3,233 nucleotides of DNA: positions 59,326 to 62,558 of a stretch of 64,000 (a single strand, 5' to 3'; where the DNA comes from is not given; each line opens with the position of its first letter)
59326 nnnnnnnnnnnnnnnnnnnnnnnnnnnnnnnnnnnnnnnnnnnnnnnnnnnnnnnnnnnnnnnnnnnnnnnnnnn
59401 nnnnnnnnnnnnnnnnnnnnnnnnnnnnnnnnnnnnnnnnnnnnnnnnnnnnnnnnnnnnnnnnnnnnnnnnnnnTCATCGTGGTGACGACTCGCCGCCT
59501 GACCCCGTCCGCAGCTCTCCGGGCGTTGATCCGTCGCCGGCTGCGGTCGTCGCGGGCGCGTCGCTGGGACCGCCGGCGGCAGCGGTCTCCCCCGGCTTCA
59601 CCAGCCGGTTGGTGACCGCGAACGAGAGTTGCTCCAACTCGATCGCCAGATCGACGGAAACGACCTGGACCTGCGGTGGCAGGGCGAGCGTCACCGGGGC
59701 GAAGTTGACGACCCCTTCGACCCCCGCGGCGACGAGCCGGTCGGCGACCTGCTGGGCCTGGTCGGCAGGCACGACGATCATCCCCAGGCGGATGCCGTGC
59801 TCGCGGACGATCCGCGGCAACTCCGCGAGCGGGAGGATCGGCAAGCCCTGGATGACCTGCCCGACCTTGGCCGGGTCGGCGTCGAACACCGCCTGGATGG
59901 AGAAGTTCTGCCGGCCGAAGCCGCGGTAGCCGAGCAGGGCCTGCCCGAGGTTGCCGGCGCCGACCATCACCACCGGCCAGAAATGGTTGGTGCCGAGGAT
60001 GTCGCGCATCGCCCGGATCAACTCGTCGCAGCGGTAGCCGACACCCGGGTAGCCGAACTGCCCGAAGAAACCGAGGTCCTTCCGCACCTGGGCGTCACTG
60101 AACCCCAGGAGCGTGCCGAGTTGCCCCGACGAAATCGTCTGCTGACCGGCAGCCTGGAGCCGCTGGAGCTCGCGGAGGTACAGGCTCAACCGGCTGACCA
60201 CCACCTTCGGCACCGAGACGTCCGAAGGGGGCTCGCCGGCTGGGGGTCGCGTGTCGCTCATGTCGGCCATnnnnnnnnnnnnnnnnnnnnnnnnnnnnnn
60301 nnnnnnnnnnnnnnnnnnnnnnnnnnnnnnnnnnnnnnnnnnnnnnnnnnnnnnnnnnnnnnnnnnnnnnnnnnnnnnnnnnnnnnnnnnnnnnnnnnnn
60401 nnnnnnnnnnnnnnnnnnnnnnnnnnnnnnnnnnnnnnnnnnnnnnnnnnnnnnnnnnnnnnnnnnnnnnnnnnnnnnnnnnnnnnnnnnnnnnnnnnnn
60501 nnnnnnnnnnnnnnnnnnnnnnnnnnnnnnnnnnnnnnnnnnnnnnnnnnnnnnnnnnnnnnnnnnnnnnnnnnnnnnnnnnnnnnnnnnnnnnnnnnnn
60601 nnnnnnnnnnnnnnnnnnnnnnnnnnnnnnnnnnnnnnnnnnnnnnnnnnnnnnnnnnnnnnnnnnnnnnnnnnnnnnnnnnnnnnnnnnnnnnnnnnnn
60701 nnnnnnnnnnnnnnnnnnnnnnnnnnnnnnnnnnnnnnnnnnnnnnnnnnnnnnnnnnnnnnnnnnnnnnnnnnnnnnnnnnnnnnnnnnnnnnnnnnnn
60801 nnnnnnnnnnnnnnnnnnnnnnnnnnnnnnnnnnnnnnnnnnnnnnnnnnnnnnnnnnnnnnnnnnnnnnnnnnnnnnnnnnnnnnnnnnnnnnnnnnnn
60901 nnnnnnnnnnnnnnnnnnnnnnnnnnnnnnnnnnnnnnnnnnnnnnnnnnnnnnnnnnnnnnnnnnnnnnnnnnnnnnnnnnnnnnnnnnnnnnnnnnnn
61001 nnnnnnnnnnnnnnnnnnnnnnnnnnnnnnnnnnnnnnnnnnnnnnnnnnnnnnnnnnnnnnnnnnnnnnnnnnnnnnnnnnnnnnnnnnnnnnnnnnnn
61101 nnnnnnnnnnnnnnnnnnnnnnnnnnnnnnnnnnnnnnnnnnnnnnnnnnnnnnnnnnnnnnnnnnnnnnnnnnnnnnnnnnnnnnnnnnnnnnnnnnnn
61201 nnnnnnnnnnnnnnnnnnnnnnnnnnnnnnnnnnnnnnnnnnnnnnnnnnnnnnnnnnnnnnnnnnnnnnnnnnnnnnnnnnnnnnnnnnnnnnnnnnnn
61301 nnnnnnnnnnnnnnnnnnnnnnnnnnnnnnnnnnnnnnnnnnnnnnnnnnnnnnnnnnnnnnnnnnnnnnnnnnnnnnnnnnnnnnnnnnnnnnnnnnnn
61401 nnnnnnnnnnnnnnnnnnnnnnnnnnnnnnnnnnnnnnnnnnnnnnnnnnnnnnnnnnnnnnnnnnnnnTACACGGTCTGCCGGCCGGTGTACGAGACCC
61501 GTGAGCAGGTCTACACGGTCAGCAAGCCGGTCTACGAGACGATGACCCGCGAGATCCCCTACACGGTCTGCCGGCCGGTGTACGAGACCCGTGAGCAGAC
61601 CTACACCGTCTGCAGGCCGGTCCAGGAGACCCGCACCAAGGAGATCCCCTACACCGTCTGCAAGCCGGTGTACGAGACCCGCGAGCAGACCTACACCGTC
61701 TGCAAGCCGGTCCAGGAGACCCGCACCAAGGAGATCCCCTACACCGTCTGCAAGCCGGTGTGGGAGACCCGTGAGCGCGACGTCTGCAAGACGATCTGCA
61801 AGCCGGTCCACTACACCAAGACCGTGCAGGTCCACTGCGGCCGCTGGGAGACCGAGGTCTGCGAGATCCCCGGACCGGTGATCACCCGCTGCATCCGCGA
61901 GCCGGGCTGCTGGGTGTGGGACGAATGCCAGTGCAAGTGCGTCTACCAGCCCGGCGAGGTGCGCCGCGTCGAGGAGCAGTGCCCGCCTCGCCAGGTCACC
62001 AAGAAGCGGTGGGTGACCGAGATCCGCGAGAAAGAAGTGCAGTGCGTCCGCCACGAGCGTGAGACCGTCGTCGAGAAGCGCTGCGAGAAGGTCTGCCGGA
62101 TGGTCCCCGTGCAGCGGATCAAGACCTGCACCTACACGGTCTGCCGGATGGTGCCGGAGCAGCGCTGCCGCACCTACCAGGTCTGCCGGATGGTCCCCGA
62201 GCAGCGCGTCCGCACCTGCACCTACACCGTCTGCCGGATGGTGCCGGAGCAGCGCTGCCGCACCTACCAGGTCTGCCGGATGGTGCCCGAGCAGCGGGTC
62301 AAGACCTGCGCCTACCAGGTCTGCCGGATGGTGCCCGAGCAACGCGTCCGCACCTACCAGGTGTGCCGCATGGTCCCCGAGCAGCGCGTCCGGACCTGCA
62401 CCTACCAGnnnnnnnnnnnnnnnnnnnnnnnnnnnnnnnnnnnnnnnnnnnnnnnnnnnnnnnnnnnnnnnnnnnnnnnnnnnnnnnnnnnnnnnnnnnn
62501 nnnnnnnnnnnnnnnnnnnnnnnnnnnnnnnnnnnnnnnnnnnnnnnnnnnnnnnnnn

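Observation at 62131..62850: Eight phased, near-identical 90-bp coding repeats whose two halves keep distinct synonymous codons, indicating recent unit-wise amplification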

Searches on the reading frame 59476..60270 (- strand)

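Call 43: search_protein_families(library=pfam, proteins=[window:59476-60270:-], max_evalue=0.001)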
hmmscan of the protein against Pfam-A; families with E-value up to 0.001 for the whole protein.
window:59476-60270:- (264 aa): 3 families
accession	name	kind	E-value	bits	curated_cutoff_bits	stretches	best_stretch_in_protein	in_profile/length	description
PF02629.25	CoA_binding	-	2.1e-22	80.1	22.3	1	98-193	4-97/97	CoA binding domain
PF06971.19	Put_DNA-bind_N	-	3.5e-16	59.5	27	1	20-66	2-48/49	Putative DNA-binding protein N-terminus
PF01408.29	GFO_IDH_MocA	-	0.00042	21.4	24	1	100-187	3-89/120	Oxidoreductase family, NAD-binding Rossmann fold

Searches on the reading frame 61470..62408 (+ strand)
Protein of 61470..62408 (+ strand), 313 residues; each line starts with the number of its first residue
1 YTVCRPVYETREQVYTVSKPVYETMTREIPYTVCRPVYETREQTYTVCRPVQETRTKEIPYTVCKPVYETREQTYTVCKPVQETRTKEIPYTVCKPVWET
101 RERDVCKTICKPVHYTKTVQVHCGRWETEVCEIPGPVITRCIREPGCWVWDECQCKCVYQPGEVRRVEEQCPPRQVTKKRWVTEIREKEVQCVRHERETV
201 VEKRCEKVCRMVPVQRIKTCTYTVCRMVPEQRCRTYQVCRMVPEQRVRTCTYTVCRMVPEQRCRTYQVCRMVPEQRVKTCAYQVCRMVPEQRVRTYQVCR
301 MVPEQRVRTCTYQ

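Call 58: predict_structure(alignment_id=A2)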
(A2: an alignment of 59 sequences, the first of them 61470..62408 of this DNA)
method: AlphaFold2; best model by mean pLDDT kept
length: 313 residues; sequences in the alignment: 59
mean_pLDDT: 76.9   pTM: 0.30
mean pLDDT of the five models: 76.9, 75.4, 75.1, 73.7, 72.5
residues with pLDDT >= 90: 121; 70-90: 84; 50-70: 66; < 50: 42
segments of 3 or more residues with pLDDT < 50: 1-5, 72-80, 227-251
pLDDT, mean of each block of 10 residues (from residue 1): 50 81 70 81 70 62 63 46 73 91 94 96 95 95 94 92 95 96 96 95 93 89 56 40 43 59 67 65 79 76 84 63
secondary structure, 60 per line:
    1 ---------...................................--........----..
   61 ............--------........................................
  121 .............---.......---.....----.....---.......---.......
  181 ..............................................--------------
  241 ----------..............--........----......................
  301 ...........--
elements in order: E10-44 E47-54 E59-72 E81-133 E137-143 E147-151 E156-160 E164-170 E174-226 E251-264 E267-274 E279-311
